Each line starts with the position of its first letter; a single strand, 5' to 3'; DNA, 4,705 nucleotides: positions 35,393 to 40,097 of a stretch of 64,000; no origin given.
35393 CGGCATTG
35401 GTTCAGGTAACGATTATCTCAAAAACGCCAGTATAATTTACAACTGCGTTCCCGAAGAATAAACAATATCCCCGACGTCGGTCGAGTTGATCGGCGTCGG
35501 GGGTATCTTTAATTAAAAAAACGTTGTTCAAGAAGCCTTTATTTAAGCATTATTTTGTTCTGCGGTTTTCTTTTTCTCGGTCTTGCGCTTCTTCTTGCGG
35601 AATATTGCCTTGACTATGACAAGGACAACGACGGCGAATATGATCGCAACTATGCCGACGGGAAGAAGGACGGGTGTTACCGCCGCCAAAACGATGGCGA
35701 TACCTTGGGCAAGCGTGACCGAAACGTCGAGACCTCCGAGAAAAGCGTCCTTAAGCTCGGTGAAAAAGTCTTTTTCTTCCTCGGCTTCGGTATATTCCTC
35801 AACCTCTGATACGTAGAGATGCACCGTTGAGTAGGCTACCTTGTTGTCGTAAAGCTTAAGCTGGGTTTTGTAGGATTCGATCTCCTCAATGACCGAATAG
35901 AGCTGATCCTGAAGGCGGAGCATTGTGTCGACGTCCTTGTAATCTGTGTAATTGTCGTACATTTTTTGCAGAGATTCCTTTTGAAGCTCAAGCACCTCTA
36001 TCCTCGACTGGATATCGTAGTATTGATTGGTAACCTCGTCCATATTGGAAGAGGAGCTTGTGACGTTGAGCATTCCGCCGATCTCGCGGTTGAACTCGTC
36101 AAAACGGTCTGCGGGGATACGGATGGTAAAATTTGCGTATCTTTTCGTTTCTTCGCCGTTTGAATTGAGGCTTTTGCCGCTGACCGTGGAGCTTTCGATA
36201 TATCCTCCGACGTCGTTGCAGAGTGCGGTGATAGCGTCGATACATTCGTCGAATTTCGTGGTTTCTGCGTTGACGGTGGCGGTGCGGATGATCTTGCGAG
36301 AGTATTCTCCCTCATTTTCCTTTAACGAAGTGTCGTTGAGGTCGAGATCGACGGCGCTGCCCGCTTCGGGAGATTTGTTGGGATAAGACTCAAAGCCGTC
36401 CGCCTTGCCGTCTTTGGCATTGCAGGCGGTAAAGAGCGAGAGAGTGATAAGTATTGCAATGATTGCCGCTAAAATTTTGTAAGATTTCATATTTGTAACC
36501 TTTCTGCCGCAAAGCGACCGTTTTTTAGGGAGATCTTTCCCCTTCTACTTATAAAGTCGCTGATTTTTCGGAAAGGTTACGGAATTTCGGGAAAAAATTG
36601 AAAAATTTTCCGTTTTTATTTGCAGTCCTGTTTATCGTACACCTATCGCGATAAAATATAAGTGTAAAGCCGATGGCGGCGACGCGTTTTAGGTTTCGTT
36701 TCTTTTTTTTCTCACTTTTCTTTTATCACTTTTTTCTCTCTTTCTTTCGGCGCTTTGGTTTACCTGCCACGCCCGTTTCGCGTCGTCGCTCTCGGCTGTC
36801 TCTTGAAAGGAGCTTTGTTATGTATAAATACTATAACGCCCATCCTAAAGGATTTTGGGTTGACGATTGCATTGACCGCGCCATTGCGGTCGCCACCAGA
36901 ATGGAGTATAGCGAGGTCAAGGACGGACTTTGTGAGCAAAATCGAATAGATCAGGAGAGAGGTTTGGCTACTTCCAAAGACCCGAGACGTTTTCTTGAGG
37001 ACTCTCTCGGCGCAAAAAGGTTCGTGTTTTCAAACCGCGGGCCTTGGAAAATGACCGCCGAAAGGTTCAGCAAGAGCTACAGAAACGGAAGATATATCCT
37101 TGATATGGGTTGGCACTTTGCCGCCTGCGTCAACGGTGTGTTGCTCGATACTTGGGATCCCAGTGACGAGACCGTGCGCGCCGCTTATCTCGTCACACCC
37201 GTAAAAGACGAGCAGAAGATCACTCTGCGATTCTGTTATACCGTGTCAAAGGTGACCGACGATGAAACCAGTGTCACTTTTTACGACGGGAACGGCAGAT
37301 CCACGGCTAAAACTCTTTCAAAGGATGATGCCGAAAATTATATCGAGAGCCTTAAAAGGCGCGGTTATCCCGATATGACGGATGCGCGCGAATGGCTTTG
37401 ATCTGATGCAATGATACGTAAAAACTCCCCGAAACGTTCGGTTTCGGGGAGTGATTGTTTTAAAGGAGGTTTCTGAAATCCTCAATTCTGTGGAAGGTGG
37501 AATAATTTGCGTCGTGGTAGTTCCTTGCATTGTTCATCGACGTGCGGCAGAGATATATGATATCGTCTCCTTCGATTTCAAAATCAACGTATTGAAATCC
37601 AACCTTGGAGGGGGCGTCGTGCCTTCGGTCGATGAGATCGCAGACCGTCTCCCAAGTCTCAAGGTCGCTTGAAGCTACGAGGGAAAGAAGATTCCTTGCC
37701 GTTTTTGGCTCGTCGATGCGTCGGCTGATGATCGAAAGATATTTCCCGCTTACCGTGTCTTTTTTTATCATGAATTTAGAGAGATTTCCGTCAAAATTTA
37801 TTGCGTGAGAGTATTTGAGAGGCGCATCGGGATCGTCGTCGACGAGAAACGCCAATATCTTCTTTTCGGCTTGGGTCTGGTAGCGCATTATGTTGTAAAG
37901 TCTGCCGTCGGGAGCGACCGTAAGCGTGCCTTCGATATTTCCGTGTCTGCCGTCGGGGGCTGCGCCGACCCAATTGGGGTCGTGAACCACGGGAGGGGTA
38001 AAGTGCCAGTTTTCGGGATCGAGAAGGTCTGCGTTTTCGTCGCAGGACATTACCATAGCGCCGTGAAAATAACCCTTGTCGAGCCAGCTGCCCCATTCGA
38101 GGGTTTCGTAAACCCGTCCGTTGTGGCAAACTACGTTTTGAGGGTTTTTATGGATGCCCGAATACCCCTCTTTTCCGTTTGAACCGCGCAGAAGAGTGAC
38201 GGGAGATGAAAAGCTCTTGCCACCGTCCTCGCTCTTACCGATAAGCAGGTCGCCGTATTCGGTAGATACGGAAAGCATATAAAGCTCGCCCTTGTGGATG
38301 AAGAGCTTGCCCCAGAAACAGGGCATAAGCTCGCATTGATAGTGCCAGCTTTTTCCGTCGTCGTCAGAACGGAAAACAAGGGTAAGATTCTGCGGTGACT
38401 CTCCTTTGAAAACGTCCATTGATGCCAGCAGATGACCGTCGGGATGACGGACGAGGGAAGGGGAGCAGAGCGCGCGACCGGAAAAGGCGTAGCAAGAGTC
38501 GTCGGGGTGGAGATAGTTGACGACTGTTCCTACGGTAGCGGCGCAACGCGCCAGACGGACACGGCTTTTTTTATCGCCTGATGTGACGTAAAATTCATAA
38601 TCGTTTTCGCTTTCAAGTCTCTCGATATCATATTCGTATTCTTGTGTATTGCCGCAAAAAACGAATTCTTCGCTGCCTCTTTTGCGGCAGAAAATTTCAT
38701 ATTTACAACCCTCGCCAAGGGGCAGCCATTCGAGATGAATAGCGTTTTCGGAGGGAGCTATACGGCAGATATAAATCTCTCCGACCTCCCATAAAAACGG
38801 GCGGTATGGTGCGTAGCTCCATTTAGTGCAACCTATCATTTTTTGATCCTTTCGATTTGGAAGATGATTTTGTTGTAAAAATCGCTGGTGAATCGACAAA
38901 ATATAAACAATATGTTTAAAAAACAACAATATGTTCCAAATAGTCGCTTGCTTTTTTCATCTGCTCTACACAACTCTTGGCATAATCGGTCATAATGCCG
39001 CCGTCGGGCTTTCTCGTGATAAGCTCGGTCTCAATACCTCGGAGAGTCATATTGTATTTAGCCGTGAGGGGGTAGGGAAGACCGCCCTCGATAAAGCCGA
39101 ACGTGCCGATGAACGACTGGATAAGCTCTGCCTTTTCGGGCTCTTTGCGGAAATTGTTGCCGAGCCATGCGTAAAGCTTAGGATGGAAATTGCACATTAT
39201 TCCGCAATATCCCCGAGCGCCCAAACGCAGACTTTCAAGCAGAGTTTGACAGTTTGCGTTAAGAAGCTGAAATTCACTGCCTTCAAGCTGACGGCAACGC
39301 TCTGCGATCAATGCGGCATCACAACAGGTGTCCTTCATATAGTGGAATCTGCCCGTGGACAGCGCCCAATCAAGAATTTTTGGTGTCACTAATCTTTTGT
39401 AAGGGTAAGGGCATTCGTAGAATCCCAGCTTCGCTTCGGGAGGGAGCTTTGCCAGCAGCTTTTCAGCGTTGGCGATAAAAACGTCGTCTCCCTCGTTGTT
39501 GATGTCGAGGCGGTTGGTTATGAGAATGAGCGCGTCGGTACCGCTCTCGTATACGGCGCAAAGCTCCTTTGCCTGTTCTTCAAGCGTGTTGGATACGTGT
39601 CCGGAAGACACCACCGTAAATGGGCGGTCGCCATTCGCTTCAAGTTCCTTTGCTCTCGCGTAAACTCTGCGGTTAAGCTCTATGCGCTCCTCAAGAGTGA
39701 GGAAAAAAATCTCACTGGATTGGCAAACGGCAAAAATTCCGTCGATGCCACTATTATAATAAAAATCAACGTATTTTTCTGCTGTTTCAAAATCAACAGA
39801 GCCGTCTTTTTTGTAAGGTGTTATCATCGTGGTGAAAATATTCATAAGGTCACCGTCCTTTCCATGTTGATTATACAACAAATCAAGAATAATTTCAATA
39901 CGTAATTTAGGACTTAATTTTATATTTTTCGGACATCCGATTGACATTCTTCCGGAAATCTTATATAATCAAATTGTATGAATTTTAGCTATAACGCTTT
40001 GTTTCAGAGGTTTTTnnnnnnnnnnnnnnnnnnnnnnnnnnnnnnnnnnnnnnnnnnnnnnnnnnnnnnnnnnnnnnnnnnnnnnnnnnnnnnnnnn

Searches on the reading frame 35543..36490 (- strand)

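Call 10: search_protein_families(library=pfam, proteins=[window:35543-36490:-], max_evalue=0.001)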
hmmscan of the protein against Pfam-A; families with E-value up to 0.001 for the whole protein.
window:35543-36490:- (315 aa): 1 family
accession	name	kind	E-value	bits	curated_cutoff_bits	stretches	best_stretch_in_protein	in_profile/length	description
PF14257.11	DUF4349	-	1.9e-56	191.2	27.7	1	65-284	1-210/213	Domain of unknown function (DUF4349)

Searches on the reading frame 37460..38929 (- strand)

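Call 79: search_protein_families(library=pfam, proteins=[window:37460-38929:-], max_evalue=0.0001)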
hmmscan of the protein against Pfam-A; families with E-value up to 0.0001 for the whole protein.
window:37460-38929:- (489 aa): 1 family
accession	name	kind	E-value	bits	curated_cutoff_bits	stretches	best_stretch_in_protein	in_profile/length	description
PF13088.12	BNR_2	-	3.1e-08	33.8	31.4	0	233-449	87-266/277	BNR repeat-like domain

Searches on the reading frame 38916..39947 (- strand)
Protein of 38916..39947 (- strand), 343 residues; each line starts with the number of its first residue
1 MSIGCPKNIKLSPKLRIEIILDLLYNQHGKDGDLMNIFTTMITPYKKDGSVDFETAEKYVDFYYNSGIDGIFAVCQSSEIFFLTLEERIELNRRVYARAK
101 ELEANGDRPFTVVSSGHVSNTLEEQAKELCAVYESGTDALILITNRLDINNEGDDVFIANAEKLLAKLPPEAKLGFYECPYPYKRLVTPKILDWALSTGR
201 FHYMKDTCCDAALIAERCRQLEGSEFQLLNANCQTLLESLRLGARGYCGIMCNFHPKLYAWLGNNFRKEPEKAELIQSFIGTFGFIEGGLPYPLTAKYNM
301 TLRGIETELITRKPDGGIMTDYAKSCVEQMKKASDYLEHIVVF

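Call 79: search_protein_families(library=pfam, proteins=[window:38916-39947:-], max_evalue=0.0001)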
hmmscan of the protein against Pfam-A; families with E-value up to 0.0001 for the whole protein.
window:38916-39947:- (343 aa): 1 family
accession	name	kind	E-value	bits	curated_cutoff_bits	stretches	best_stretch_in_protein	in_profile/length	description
PF00701.28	DHDPS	-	1.9e-17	63.4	22.1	1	34-99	2-67/289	Dihydrodipicolinate synthetase family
